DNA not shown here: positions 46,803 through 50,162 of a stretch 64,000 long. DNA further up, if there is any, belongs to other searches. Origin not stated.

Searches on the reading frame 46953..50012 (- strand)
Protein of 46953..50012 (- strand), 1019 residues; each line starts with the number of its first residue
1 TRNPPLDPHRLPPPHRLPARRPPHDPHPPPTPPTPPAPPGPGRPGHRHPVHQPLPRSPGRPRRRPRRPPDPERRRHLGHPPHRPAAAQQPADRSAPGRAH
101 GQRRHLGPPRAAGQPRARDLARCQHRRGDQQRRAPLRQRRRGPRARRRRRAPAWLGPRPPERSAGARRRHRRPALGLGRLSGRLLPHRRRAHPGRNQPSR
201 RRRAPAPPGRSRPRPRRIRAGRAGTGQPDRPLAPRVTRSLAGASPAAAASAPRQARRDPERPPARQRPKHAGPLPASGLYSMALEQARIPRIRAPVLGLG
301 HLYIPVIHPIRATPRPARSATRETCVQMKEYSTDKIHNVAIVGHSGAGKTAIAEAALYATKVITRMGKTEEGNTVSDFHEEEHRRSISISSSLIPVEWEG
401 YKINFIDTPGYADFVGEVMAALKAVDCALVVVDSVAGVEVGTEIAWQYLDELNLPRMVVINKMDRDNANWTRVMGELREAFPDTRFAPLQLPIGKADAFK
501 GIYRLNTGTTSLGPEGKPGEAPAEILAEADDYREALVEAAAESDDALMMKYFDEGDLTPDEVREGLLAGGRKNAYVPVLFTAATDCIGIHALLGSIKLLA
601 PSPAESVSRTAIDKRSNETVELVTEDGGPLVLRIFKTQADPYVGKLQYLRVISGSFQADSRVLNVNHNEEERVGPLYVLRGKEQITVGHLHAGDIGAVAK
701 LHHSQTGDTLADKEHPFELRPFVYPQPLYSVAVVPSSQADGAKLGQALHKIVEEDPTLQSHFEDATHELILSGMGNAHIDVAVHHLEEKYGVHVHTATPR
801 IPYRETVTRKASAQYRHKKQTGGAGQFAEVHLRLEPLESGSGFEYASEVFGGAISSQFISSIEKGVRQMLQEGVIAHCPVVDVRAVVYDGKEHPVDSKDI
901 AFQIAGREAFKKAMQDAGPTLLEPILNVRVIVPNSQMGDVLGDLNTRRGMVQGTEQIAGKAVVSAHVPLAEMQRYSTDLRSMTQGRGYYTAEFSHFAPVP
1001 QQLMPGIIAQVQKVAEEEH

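Call 28: search_protein_families(library=pfam, proteins=[window:46953-50012:-], max_evalue=0.0001)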
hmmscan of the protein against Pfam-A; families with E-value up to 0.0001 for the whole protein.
window:46953-50012:- (1019 aa): 7 families
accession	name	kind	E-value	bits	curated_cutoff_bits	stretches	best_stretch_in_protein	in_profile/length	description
PF00009.33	GTP_EFTU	-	8.5e-42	143.3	26.5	1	335-601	2-187/188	Elongation factor Tu GTP binding domain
PF03764.24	EFG_IV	-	2.3e-37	127.9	24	1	799-917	1-120/121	Elongation factor G, domain IV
PF00679.30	EFG_C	-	3.7e-27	94.6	27.9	1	921-1004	2-86/89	Elongation factor G C-terminus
PF14492.12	EFG_III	-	1.5e-24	86.3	27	1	725-797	2-74/75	Elongation Factor G, domain III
PF22042.2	EF-G_D2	-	3.8e-13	49.8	27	1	634-711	6-82/84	Elongation factor G domain 2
PF01926.29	MMR_HSR1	-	2.3e-07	31.4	21.9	1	338-462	1-113/113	50S ribosome-binding GTPase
PF03144.31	GTP_EFTU_D2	-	7.8e-07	29.9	30.3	1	646-711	3-73/73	Elongation factor Tu domain 2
